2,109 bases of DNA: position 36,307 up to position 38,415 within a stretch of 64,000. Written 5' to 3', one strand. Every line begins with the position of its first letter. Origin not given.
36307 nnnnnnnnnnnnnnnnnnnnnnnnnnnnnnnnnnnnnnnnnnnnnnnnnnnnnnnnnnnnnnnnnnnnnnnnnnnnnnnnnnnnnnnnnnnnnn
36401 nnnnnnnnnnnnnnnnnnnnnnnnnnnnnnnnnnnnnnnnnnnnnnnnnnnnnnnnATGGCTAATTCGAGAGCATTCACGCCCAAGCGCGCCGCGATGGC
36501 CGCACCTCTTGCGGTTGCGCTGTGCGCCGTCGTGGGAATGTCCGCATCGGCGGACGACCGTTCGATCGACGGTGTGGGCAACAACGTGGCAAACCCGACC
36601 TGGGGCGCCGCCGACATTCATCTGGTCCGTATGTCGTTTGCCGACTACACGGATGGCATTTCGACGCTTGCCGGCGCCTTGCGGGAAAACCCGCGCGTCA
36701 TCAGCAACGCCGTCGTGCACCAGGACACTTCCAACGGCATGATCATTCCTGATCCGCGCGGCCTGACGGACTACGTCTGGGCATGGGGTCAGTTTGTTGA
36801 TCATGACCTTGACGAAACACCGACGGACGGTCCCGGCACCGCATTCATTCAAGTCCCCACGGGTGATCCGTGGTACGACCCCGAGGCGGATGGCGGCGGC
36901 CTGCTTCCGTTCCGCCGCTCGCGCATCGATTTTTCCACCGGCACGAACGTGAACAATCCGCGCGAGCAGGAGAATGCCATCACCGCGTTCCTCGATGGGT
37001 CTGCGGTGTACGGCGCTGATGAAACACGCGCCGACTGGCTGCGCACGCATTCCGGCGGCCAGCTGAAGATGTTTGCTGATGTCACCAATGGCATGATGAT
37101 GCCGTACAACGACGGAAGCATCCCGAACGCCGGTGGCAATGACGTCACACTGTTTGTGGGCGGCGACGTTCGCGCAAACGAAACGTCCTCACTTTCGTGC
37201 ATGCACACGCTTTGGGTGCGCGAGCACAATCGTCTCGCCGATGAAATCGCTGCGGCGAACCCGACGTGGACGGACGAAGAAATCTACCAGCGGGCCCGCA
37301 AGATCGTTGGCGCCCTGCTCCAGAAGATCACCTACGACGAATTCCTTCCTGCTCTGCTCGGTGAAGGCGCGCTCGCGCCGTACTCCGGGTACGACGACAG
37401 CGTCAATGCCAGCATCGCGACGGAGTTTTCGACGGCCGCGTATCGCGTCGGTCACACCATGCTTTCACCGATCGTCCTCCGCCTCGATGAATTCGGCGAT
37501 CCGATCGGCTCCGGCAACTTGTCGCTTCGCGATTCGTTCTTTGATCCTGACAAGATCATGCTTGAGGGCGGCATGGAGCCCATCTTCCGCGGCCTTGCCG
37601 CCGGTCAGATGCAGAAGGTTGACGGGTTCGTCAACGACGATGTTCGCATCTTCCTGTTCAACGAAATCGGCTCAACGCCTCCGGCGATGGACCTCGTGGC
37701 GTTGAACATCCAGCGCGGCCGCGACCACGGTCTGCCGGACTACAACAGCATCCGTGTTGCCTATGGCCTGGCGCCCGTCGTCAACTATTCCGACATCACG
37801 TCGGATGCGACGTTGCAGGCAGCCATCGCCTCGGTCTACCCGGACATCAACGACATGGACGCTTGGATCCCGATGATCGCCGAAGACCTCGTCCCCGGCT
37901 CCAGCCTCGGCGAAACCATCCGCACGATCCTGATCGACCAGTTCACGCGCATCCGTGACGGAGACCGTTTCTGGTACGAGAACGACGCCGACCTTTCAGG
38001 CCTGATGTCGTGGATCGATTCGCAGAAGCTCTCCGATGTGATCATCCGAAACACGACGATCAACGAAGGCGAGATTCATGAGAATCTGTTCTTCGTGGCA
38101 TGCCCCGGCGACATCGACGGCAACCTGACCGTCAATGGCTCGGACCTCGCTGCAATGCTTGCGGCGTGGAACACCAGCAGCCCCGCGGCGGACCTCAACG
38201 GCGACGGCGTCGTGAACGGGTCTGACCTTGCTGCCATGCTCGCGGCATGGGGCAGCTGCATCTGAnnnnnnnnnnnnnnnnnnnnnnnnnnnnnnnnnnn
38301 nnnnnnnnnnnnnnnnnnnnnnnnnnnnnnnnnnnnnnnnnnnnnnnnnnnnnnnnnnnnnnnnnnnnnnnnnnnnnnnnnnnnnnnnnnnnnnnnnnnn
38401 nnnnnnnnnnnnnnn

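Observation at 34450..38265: Tandem pair of bacterial animal-type heme peroxidases with dockerin tails and a shared 12-mer upstream of both start codons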

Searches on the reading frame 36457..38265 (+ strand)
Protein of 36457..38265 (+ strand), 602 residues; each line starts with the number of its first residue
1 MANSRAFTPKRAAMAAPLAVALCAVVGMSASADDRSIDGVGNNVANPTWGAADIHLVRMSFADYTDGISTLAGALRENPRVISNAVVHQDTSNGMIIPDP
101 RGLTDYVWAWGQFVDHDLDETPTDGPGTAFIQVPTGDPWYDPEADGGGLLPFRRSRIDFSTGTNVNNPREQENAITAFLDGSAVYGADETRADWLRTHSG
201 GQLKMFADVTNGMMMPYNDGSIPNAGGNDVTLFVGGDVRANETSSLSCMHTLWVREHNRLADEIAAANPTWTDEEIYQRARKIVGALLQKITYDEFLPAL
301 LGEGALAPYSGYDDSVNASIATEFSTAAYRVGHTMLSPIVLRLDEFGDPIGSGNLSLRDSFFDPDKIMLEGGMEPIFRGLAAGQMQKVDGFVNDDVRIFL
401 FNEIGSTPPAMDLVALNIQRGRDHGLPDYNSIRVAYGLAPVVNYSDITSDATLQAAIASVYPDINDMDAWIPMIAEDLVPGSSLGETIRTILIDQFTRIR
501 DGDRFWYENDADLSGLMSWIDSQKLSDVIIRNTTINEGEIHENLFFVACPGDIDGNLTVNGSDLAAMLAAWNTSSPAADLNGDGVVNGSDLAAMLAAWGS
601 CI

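Call 7: search_protein_families(library=pfam, proteins=[window:36457-38265:+], max_evalue=0.01)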
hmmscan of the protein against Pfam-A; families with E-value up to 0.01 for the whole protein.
window:36457-38265:+ (602 aa): 2 families
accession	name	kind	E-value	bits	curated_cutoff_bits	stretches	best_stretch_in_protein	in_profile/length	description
PF03098.20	An_peroxidase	-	5.6e-149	497.5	25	1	35-545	2-530/530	Animal haem peroxidase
PF00404.24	Dockerin_1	-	1.3e-06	28.9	22.9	1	550-593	1-51/57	Dockerin type I domain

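Call 31: find_related_loci(query=window:36457-38265:+, collection=metagenome_contigs, flank=3500)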
Query window:36457-38265:+ (602 aa) in metagenome_contigs; peptide patterns used: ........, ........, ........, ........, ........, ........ (x = any residue, [..] = any of these).
41 stretches matched a pattern; 10 encode a relative of the query (tblastn E <= 1e-3); 10 distinct loci.
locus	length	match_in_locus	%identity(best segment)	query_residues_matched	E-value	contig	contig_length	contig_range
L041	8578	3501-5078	47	35-547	3e-143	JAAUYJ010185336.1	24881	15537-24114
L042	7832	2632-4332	43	35-575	2e-130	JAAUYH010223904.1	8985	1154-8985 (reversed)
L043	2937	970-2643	43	28-548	9e-126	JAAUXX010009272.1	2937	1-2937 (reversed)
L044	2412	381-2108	42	28-553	5e-126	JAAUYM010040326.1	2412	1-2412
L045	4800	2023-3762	41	20-548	4e-119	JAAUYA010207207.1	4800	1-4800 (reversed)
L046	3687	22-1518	42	97-546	4e-112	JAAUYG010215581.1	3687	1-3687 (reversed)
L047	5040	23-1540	42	97-548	5e-108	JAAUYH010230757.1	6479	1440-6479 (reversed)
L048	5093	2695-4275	38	32-546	5e-93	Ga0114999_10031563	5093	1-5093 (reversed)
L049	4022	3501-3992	38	32-201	7e-24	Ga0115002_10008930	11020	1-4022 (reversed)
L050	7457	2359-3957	40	22-546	3e-100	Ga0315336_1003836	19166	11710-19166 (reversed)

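Call 40: search_solved_structures(query=window:36457-38265:+, show_alignments=4, max_evalue=1e-70)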
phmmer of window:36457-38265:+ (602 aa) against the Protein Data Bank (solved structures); distinct sequences matched with E-value up to 1e-70: 9.
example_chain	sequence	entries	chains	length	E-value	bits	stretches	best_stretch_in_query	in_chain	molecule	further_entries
8s6c_A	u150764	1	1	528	1.6e-159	536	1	32-552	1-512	Lactoperoxidase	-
6erc_A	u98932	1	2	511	7.2e-87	296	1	33-545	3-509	Peroxinectin A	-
12cl_A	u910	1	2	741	6.6e-77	263.1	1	25-537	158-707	Myeloperoxidase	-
5mfa_A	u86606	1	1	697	8.3e-77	262.8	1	26-571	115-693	Myeloperoxidase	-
6bmt_A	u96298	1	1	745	1.1e-76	262.4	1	26-565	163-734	Myeloperoxidase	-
7oih_A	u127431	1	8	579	1.7e-76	261.7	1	35-547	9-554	Myeloperoxidase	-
5uzu_A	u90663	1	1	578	1.8e-76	261.7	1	35-547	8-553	Myeloperoxidase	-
6azp_A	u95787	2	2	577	2e-76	261.5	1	35-543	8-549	Myeloperoxidase | Myeloperoxidase light chain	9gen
6ky7_A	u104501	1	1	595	5.5e-71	243.6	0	30-541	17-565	Lactoperoxidase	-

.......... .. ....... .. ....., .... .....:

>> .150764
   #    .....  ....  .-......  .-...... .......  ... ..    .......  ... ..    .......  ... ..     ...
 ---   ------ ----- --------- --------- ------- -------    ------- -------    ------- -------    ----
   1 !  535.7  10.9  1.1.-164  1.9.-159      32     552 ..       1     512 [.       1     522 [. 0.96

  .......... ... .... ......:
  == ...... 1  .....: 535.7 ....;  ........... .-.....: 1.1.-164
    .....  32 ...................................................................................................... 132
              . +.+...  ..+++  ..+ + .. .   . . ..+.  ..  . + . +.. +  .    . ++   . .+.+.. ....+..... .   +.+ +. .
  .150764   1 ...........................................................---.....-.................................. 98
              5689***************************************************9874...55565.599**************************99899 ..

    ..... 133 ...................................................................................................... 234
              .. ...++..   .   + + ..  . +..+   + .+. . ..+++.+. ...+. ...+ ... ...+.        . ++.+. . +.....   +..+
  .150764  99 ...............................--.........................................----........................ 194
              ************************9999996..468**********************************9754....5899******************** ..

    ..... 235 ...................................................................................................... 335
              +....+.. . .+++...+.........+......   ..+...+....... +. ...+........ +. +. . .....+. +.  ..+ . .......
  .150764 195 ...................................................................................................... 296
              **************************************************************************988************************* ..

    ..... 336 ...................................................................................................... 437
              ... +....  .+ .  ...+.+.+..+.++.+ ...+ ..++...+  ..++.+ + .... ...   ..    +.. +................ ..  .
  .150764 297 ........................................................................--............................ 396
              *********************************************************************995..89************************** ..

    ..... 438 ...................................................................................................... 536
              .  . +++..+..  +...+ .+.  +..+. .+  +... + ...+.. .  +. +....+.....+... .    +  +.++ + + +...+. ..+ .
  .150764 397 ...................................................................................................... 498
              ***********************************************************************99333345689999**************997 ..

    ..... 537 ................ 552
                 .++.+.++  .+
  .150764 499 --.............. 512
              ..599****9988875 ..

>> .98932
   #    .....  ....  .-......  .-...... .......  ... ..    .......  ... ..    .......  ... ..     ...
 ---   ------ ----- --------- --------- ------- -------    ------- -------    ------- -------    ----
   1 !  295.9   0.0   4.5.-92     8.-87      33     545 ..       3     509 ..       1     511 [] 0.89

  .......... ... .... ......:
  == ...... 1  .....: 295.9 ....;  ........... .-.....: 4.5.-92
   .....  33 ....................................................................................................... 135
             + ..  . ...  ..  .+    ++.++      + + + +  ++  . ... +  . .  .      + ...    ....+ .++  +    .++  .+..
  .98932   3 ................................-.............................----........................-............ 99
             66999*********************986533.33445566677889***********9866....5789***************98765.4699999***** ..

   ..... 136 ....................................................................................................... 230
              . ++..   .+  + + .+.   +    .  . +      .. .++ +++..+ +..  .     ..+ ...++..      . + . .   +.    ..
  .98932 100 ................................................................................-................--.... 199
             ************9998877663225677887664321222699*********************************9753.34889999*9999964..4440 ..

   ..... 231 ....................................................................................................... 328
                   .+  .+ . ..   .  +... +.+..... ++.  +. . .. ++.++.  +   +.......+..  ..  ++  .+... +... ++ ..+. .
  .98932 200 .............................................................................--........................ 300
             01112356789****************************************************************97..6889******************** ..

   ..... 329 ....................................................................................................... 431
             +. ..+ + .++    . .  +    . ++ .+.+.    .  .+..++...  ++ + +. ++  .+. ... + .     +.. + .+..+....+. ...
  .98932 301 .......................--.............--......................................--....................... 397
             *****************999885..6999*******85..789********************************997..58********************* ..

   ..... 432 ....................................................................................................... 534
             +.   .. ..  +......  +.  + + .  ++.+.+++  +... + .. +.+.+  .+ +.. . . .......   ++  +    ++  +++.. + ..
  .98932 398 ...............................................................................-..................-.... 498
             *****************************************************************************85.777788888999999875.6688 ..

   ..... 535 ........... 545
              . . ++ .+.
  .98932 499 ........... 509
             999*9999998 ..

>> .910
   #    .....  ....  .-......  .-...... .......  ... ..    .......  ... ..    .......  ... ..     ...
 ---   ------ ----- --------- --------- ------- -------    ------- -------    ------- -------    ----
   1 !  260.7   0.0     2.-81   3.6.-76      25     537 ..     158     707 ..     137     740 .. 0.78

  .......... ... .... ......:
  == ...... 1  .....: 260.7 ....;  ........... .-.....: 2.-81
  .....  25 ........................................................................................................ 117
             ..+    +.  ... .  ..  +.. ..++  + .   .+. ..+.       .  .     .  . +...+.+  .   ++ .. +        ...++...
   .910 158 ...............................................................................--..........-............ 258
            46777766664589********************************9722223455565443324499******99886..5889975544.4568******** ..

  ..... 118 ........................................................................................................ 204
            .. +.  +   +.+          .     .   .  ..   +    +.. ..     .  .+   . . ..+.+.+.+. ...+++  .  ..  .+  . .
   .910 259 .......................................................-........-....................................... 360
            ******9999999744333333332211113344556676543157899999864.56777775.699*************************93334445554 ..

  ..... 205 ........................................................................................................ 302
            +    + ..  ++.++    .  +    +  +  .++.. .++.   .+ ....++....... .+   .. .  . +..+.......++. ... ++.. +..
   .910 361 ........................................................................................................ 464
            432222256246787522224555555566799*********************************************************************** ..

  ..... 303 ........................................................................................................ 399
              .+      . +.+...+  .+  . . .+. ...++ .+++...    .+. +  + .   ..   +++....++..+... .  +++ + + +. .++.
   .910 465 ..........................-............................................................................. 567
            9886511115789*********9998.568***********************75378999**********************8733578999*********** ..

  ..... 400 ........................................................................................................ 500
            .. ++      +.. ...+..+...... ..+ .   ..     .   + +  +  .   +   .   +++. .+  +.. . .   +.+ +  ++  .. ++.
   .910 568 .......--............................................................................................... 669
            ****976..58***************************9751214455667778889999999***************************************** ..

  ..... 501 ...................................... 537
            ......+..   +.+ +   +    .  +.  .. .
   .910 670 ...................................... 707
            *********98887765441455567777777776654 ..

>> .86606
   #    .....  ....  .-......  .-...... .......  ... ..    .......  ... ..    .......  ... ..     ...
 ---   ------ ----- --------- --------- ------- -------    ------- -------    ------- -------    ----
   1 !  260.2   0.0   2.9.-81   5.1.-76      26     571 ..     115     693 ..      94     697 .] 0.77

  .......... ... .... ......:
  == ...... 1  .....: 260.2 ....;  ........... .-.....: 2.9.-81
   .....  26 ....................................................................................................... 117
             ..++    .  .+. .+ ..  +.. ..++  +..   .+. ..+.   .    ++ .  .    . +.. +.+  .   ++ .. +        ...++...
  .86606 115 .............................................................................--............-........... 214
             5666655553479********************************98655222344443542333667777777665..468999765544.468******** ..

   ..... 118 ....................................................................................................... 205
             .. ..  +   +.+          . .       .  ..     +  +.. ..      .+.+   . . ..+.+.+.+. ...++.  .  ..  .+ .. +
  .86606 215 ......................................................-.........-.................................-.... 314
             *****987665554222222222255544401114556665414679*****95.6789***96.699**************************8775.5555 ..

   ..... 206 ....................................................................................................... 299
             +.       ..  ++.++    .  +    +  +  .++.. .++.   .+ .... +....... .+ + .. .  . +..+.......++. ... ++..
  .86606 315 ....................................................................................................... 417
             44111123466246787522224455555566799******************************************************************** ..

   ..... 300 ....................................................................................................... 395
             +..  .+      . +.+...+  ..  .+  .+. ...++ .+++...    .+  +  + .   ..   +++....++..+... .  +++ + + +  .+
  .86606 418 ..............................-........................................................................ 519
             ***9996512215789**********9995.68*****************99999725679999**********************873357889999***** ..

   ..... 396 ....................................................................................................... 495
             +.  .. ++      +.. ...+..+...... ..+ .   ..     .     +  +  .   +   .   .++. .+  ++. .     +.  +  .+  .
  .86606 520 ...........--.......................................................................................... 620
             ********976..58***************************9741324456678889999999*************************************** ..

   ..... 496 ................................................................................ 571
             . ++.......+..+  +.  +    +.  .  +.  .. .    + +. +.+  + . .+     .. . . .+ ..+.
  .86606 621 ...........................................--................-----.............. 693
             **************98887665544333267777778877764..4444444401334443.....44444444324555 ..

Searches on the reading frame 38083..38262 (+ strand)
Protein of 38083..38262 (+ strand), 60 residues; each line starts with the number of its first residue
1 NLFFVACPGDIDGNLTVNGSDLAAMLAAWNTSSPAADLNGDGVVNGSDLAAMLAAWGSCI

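Call 71: predict_structure(alignment_id=A6)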
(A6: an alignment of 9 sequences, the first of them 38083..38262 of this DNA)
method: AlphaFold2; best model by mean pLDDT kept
length: 60 residues; sequences in the alignment: 9
mean_pLDDT: 88.7   pTM: 0.72
mean pLDDT of the five models: 88.7, 88.3, 87.1, 86.2, 84.1
residues with pLDDT >= 90: 42; 70-90: 12; 50-70: 4; < 50: 2
segments of 3 or more residues with pLDDT < 50: none
pLDDT, mean of each block of 10 residues (from residue 1): 68 92 96 93 97 87
secondary structure, 60 per line:
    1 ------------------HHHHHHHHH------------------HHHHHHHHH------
elements in order: H19-27 H46-54

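Call 73: fold_search(model_id=the predicted structure, library=pdb)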
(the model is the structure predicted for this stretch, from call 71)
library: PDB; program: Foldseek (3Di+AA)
matches with E <= 10: 25; with E <= 0.001: 0
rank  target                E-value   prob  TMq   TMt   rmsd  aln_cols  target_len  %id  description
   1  2y3n_B                1.2e-02  1.00  0.81  0.81   1.3        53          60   30  Type II cohesin-dockerin domain from Bacteroides cellolosolvens (released 2012-01-11)
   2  2ozn_B                2.3e-01  0.99  0.72  0.35   1.5        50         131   24  The Cohesin-Dockerin Complex of NagJ and NagH from Clostridium perfringens (released 2008-05-06)
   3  6kg9_MODEL_1_A        3.2e-01  0.72  0.56  0.51   4.3        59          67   37  Solution structure of CaDoc0917 from Clostridium acetobutylicum (released 2020-07-08)
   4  3kcp_A                5.5e-01  0.95  0.69  0.15   2.3        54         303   22  Crystal structure of interacting Clostridium thermocellum multimodular components (released 2010-02-09)
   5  5g5d_B                6.4e-01  0.84  0.63  0.26   4.0        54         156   20  Crystal Structure of the CohScaC2-XDocCipA type II complex from Clostridium thermocellum (released 2017-04-05)
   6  4fl4_L                7.8e-01  0.85  0.66  0.14   3.5        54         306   24  Scaffoldin conformation and dynamics revealed by a ternary complex from the Clostridium thermocellum cellulosome (released 2012-06-27)
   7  4fl4_C                9.6e-01  0.82  0.66  0.14   3.5        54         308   24  Scaffoldin conformation and dynamics revealed by a ternary complex from the Clostridium thermocellum cellulosome (released 2012-06-27)
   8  4fl4_I                1.1e+00  0.77  0.65  0.14   3.6        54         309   24  Scaffoldin conformation and dynamics revealed by a ternary complex from the Clostridium thermocellum cellulosome (released 2012-06-27)
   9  6kgf_B                1.3e+00  0.47  0.56  0.55   4.0        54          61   39  Crystal structure of CaDoc0917(R16D)-CaCohA2 complex at pH 8.2 (released 2020-07-08)
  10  5k39_B                1.7e+00  0.63  0.58  0.24   2.4        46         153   24  THE TYPE II COHESIN DOCKERIN COMPLEX FROM CLOSTRIDIUM THERMOCELLUM (released 2017-03-29)
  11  5m0y_B                2.0e+00  0.63  0.63  0.26   1.8        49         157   22  Crystal Structure of the CohScaA-XDocCipB type II complex from Clostridium thermocellum at 1.5Angstrom resolution (released 2017-09-06)
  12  4u3s_B                2.0e+00  0.57  0.61  0.25   2.5        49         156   24  Crystal structure of Coh3ScaB-XDoc_M1ScaA complex: A N-terminal interface mutant of type II Cohesin-X-Dockerin complex (released 2015-07-29)
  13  2b59_B                2.7e+00  0.51  0.66  0.27   3.6        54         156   24  The type II cohesin dockerin complex (released 2005-10-11)
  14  8x39_A                2.7e+00  0.20  0.52  0.27   4.5        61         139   34  Crystal structure of cellulosomal double-dockerin module of Clo1313_0689 from Clostridium thermocellum (released 2024-04-03)
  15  2vn5_B                3.1e+00  0.35  0.58  0.61   2.3        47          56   28  The Clostridium cellulolyticum dockerin displays a dual binding mode for its cohesin partner (released 2008-05-20)
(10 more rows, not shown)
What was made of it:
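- On Family 6 (peroxidockerins): AF2 model pLDDT 88.7; the top 15 Foldseek PDB hits are dockerins (calls 71, 73).
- The dockerin fold is supported: AF2 pLDDT 88.7, and the top 15 PDB hits are dockerins, the best being 2y3n_B at TM 0.81 (calls 71, 73).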
